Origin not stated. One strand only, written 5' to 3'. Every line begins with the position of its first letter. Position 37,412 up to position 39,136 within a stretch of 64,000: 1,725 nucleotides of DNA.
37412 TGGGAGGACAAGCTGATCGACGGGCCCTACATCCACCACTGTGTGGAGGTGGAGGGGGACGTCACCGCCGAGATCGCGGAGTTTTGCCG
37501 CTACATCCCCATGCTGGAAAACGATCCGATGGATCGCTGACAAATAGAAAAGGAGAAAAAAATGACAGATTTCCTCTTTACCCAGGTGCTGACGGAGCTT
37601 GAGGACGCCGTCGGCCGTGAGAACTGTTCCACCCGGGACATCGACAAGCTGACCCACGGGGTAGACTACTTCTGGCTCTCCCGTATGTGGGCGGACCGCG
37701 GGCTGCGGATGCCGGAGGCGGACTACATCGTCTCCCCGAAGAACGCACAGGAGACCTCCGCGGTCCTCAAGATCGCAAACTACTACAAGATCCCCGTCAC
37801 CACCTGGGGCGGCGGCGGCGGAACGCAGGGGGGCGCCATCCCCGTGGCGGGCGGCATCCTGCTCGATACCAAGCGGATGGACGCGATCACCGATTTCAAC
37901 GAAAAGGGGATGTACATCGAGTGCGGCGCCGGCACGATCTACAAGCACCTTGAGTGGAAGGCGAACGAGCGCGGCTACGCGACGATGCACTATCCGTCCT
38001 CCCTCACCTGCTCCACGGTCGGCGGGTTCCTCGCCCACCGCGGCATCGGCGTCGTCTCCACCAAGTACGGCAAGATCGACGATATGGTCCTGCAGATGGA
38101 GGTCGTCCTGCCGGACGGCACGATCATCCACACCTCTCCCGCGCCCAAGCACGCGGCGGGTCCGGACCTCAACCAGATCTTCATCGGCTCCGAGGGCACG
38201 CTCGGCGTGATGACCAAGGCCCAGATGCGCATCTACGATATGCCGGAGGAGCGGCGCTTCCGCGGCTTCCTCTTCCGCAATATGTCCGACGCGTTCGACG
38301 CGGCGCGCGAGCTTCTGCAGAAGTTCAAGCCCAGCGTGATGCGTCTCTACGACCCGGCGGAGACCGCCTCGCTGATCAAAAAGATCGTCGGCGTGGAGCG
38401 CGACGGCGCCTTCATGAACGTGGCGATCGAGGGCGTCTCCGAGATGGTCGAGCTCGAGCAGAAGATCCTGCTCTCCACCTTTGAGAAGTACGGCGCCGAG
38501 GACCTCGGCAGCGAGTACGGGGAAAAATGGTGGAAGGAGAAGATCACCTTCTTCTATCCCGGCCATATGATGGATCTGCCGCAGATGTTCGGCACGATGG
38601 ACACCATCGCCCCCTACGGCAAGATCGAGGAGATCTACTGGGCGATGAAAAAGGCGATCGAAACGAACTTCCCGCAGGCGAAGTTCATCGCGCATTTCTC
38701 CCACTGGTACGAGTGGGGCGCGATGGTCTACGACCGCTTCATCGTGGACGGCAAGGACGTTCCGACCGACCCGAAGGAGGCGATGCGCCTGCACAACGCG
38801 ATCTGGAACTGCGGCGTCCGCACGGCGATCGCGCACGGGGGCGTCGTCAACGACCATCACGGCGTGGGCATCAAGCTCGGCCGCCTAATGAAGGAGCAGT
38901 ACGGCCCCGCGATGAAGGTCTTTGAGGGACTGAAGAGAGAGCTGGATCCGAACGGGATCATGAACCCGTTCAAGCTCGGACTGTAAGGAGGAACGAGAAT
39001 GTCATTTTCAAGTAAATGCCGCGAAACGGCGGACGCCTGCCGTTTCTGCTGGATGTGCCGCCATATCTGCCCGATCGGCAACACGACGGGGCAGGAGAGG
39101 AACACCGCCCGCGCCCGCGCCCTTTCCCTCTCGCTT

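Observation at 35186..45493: AraC-linked carbohydrate cluster mixing iolJ/iolC/iolB-like genes with a FucI-like isomerase, FAD oxidase, Fe-S protein, FGGY kinase and fused ETF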

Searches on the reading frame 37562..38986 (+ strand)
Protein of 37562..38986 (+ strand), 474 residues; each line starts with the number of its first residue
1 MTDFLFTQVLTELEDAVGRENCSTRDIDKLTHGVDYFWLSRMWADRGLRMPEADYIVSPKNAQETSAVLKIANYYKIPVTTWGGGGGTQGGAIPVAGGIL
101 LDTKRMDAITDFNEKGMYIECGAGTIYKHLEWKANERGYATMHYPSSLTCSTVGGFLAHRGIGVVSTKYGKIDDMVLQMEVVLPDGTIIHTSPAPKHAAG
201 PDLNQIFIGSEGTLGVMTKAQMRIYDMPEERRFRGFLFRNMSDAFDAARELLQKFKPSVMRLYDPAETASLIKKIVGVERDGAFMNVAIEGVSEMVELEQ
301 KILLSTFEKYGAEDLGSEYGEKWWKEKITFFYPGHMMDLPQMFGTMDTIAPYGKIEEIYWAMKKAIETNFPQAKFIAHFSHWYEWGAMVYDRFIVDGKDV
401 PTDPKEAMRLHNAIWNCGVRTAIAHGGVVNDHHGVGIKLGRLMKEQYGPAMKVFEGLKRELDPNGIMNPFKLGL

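Call 4: search_protein_families(library=pfam, proteins=[window:37562-38986:+])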
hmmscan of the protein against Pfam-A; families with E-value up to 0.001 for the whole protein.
window:37562-38986:+ (474 aa): 2 families
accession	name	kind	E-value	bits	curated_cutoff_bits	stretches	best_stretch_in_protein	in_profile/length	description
PF01565.28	FAD_binding_4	-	8.3e-36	123.2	26.4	1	54-192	2-139/139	FAD binding domain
PF02913.24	FAD-oxidase_C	-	1.3e-22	81.2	21.2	1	228-471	2-247/248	FAD linked oxidases, C-terminal domain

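Call 7: search_protein_families(library=ncbifam, proteins=[window:37562-38983:+], max_evalue=0.01)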
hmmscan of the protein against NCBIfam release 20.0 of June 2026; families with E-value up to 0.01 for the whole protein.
window:37562-38983:+ (474 aa): 11 families
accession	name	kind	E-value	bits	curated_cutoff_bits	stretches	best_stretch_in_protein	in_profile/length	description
TIGR00387.1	glcD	equivalog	3.5e-54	184.2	567.9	1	56-471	1-413/413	glycolate oxidase subunit GlcD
NF008408.0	PRK11230.1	equivalog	9.9e-26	90.2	897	1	56-471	59-470/499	glycolate oxidase subunit GlcD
NF049975.1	2HglutDHaseYdiJ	equivalog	2.7e-21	75.1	1350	2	55-197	54-198/1018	D-2-hydroxyglutarate dehydrogenase YdiJ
NF008439.0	PRK11282.1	equivalog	3.8e-14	52.3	284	1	67-233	13-179/358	glycolate oxidase subunit GlcE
NF041227.1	BagG_FevA2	exception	3.2e-10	39.2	850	1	57-241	50-222/455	bagremycin/ferroverdin biosynthesis FAD-dependent oxygenase BagG/FevA2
NF041226.1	BagK_FevA1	equivalog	3.6e-09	35.5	800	1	56-240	44-217/453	bagremycin/ferroverdin biosynthesis FAD-dependent oxygenase BagK/FevA1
TIGR01678.1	FAD_lactone_ox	subfamily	1.1e-07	31.1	396.8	1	56-223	18-177/438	sugar 1,4-lactone oxidase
NF053785.1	DcplphribOxDprE1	equivalog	3.5e-06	26.5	500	1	84-225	44-181/449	decaprenylphosphoryl-beta-D-ribose oxidase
TIGR01679.1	bact_FAD_ox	subfamily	8.1e-06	25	292.25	1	47-248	6-194/419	FAD-linked oxidoreductase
NF010480.0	PRK13905.1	equivalog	4.9e-05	22.3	259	1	52-192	33-165/303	UDP-N-acetylmuramate dehydrogenase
TIGR01677.1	pln_FAD_oxido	subfamily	0.00015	20.4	383.1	1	53-301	44-280/560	FAD-dependent oxidoreductase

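Call 25: search_solved_structures(query=window:37562-38983:+, max_evalue=1e-10)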
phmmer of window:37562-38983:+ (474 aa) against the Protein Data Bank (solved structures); distinct sequences matched with E-value up to 1e-10: 31.
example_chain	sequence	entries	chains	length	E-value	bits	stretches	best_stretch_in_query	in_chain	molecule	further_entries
2uuu_A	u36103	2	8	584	1.2e-40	142.6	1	53-472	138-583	ALKYLDIHYDROXYACETONEPHOSPHATE SYNTHASE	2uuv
8jdc_A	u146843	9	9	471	2.5e-36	128.4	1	50-471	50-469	Probable D-lactate dehydrogenase, mitochondrial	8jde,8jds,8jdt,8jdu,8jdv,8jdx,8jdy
8jdb_A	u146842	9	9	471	2.6e-36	128.4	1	51-471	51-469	Probable D-lactate dehydrogenase, mitochondrial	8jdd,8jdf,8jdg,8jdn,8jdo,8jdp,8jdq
4bby_A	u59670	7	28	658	7.9e-35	123.4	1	54-265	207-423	ALKYLDIHYDROXYACETONEPHOSPHATE SYNTHASE, PEROXISOMAL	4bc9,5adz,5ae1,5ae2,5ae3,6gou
4bca_A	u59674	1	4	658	2.8e-34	121.6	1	54-467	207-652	ALKYLDIHYDROXYACETONEPHOSPHATE SYNTHASE, PEROXISOMAL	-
4bc7_A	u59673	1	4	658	3.3e-34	121.4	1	54-264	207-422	ALKYLDIHYDROXYACETONEPHOSPHATE SYNTHASE, PEROXISOMAL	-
3pm9_A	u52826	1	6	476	3.9e-29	104.7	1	44-230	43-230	Putative oxidoreductase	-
6lpn_A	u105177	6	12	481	7.6e-27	97.1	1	55-223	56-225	D-2-hydroxyglutarate dehydrogenase, mitochondrial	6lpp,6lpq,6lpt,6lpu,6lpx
7qh2_C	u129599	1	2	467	4.7e-25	91.2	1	56-471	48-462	Lactate dehydrogenase (NAD(+),ferredoxin) subunit LctD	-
9qgz_A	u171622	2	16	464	2e-24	89.2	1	55-472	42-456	Glycolate oxidase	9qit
6v42_A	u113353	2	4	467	8.9e-19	70.5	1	33-224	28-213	FAD/FMN-containing dehydrogenase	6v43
8s7r_A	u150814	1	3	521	7.7e-17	64.1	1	56-256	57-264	Oxidoreductase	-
8s7t_A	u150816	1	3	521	7.8e-17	64.1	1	56-256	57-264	Oxidoreductase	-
8s7s_A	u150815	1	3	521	1.1e-16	63.6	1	56-256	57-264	Oxidoreductase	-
8s7n_A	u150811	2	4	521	1.3e-16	63.4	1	56-256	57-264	Oxidoreductase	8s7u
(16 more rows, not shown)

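Call 42: find_encoding_contigs(protein=window:37562-38986:+, flank=10000, max_places=4)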
Protein window:37562-38986:+ (474 aa): 3 contigs read that carry it; 2 places shown.
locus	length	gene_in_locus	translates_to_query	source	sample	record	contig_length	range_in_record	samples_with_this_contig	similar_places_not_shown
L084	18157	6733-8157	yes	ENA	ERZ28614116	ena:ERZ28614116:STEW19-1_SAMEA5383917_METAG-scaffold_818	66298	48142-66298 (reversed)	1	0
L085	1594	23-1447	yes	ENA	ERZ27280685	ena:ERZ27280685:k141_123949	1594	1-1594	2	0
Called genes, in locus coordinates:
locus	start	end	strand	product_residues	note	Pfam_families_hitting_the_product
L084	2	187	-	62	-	?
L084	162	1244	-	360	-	-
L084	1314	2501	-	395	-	PF14281:PDDEXK_4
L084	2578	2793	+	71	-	PF12844:HTH_19, PF13443:HTH_26 (weak), PF13560:HTH_31, PF01381:HTH_3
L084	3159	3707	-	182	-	PF00156:Pribosyltran, PF14681:UPRTase (faint)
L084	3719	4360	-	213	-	-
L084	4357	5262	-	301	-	PF00165:HTH_AraC (weak), PF12833:HTH_18, PF00165:HTH_AraC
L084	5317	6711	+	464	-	-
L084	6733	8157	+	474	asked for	PF01565:FAD_binding_4, PF02913:FAD-oxidase_C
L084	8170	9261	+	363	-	PF13183:Fer4_8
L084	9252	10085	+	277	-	PF01116:F_bP_aldolase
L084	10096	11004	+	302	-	PF00294:PfkB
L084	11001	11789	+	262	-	PF04962:KduI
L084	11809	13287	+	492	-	PF00370:FGGY_N, PF02782:FGGY_C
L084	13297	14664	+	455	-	PF01012:ETF, PF00766:ETF_alpha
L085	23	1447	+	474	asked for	PF01565:FAD_binding_4, PF02913:FAD-oxidase_C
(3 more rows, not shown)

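Call 55: find_homologous_proteins(query=window:37562-38983:+, max_evalue=1e-30)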
Query window:37562-38983:+ (474 aa): 5071 proteins with E <= 1e-30 among 8000 candidates; the best 120 are listed.
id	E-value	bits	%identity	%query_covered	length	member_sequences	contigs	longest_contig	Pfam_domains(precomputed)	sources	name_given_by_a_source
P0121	0.0e+0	1109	100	100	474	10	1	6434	PF01565.29,PF02913.25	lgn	-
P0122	0.0e+0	1028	92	100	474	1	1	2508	PF01565.29,PF02913.25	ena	-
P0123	0.0e+0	1027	91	100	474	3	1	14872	PF01565.29,PF02913.25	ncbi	-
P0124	0.0e+0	1024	91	100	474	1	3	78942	PF01565.29,PF02913.25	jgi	-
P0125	8.4e-292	986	88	100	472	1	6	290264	PF01565.29,PF02913.25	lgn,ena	-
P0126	8.8e-292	986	88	100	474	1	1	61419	PF01565.29,PF02913.25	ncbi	-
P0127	1.1e-291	985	88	100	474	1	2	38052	PF01565.29,PF02913.25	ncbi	-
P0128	2.3e-291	984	88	100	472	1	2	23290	PF01565.29,PF02913.25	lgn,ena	-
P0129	1.1e-290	982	87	100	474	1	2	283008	PF01565.29,PF02913.25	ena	-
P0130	7.9e-290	979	88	100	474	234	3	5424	PF01565.29,PF02913.25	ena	-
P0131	1.9e-289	978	86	100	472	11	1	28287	PF01565.29,PF02913.25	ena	-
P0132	3.8e-288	974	92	95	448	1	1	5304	PF01565.29,PF02913.25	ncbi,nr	ncbi:MAG: FAD-binding oxidoreductase, partial [Clostridia bacterium]|nr:FAD-binding oxidoreductase [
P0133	7.1e-288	973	86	100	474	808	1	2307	PF01565.29,PF02913.25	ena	-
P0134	1.7e-287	972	86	100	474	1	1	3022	PF01565.29,PF02913.25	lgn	-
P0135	2.1e-287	971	86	100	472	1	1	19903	PF01565.29,PF02913.25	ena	-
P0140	2.8e-285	964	85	100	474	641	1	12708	PF01565.29,PF02913.25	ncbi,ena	-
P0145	3.0e-284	961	86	100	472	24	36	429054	PF01565.29,PF02913.25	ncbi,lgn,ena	-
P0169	8.4e-280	946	83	100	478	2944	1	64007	PF01565.29,PF02913.25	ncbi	-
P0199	2.2e-274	928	81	100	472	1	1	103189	PF01565.29,PF02913.25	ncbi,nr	ncbi:MAG: FAD-binding oxidoreductase [Planctomycetia bacterium]|nr:FAD-binding oxidoreductase [Planc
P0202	3.7e-274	928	83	100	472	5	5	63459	PF01565.29,PF02913.25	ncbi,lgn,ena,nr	ncbi:MAG: FAD-binding oxidoreductase [Bacilli bacterium]|nr:FAD-binding oxidoreductase [Bacilli bact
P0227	1.3e-268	909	81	98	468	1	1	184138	PF01565.29,PF02913.25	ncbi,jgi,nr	ncbi:MAG: FAD-binding oxidoreductase [Paenibacillaceae bacterium]|jgi:alkyldihydroxyacetonephosphate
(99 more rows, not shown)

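Call 56: list_cluster_members(proteins=[P0169, P0140, P0227, P0202, P0145])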
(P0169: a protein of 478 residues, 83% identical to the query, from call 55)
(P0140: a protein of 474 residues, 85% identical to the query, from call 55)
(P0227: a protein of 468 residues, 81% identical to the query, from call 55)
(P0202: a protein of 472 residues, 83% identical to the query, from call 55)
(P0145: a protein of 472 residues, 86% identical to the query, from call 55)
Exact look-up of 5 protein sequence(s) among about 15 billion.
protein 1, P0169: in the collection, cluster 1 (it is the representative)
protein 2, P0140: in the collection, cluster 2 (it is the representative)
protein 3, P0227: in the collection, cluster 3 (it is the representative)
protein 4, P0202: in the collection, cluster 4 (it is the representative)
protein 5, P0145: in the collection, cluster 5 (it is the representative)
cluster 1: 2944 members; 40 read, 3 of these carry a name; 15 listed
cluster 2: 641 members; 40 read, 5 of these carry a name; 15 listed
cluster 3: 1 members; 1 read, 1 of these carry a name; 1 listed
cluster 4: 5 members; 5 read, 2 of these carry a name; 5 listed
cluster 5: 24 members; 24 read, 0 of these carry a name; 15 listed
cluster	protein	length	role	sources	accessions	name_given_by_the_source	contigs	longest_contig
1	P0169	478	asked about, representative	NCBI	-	-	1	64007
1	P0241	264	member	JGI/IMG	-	5-deoxy-glucuronate isomerase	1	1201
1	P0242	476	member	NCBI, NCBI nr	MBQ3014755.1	MAG: FAD-binding oxidoreductase [Clostridia bacterium] | FAD-binding oxidoreductase [Clostridia bacterium]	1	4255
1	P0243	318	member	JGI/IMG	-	alkyldihydroxyacetonephosphate synthase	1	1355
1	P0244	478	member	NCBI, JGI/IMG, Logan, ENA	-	-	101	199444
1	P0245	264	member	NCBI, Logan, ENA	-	-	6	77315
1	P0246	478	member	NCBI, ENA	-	-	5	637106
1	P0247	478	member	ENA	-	-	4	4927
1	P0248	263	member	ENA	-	-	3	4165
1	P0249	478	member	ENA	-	-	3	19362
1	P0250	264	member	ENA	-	-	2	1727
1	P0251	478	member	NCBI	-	-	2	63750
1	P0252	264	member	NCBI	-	-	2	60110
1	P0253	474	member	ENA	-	-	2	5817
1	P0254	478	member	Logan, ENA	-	-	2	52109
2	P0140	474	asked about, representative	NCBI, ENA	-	-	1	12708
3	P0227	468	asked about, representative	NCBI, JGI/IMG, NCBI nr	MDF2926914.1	MAG: FAD-binding oxidoreductase [Paenibacillaceae bacterium] | alkyldihydroxyacetonephosphate synthase | FAD-binding oxidoreductase [Paenibacillaceae bacterium]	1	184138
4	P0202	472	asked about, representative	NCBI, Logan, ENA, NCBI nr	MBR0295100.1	MAG: FAD-binding oxidoreductase [Bacilli bacterium] | FAD-binding oxidoreductase [Bacilli bacterium]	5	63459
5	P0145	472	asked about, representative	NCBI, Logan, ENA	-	-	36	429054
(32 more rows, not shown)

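Call 57: find_encoding_contigs(protein=P0169, flank=10000, max_places=3)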
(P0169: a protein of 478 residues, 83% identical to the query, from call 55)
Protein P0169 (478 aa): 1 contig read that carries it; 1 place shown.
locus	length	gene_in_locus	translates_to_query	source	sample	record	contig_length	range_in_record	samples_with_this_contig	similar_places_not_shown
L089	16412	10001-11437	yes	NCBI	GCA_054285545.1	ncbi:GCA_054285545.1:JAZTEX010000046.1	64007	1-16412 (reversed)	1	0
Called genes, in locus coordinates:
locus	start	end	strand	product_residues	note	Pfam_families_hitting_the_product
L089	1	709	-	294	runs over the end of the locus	PF00892:EamA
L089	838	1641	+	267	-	PF00149:Metallophos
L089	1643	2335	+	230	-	PF02811:PHP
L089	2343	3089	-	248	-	PF00165:HTH_AraC, PF12833:HTH_18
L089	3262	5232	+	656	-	-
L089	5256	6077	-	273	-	PF02311:AraC_binding (weak), PF07883:Cupin_2, PF12833:HTH_18, PF00165:HTH_AraC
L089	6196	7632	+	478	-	-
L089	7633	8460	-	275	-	PF12833:HTH_18, PF00165:HTH_AraC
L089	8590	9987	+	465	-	-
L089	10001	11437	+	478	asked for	PF01565:FAD_binding_4, PF02913:FAD-oxidase_C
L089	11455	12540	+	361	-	-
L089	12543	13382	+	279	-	PF01116:F_bP_aldolase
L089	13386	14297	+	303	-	PF00294:PfkB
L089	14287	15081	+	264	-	PF04962:KduI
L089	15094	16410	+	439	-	?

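Call 58: find_encoding_contigs(protein=P0227, flank=10000, max_places=1)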
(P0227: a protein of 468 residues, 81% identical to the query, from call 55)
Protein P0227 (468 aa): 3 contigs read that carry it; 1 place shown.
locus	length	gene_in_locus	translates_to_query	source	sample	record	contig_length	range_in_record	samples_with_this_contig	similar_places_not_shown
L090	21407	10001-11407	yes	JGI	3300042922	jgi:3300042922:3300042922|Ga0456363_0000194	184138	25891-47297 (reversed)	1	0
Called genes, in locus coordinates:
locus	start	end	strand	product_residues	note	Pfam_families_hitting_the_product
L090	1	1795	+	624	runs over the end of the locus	PF13522:GATase_6, PF13537:GATase_7, PF00733:Asn_synthase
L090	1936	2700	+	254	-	PF00702:Hydrolase, PF05116:S6PP, PF08282:Hydrolase_3, PF12710:HAD (faint), PF08282:Hydrolase_3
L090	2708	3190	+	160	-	PF04306:DUF456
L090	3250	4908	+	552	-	PF01554:MatE (weak), PF01943:Polysacc_synt, PF03023:MurJ, PF01554:MatE (weak)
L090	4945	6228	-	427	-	PF10720:DUF2515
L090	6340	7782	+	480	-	PF07833:Cu_amine_oxidN1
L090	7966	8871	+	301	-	-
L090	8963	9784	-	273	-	PF01418:HTH_6, PF13580:SIS_2 (faint), PF01380:SIS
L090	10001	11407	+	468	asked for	PF01565:FAD_binding_4, PF02913:FAD-oxidase_C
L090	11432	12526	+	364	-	PF13183:Fer4_8, PF12838:Fer4_7 (faint)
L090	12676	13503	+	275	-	PF01116:F_bP_aldolase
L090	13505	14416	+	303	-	PF00294:PfkB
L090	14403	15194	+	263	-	PF04962:KduI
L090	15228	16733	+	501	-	PF00370:FGGY_N, PF02782:FGGY_C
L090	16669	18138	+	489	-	PF01012:ETF, PF00766:ETF_alpha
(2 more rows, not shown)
